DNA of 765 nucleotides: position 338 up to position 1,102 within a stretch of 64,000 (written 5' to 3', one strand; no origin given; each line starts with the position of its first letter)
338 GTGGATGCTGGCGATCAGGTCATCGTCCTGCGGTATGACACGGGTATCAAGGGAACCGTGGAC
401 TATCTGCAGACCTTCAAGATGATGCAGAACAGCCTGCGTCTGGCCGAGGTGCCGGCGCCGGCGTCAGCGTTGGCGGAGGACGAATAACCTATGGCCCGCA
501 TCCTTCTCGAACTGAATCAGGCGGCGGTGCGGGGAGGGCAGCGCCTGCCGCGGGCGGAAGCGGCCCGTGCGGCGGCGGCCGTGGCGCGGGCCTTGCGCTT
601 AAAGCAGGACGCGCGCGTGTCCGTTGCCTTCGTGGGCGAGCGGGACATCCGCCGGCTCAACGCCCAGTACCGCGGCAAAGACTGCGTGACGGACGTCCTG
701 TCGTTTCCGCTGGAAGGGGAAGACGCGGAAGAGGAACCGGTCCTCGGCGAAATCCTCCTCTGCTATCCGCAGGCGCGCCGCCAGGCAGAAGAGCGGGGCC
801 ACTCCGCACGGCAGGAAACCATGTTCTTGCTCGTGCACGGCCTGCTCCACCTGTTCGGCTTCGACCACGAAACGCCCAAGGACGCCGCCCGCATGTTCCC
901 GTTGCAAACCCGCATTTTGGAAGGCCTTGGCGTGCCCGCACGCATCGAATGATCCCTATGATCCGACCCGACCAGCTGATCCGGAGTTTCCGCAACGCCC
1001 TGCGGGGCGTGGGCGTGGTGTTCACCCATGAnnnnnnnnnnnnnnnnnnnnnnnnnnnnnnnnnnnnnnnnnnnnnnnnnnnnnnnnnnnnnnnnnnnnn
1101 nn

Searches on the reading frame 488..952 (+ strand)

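Call 71: search_protein_families(library=pfam, proteins=[window:488-952:+], max_evalue=0.001)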
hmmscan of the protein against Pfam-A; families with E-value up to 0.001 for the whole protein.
window:488-952:+ (154 aa): 1 family
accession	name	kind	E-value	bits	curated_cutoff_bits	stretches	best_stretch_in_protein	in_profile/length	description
PF02130.23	YbeY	-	4.6e-39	133.7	25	1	26-146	12-128/129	Endoribonuclease YbeY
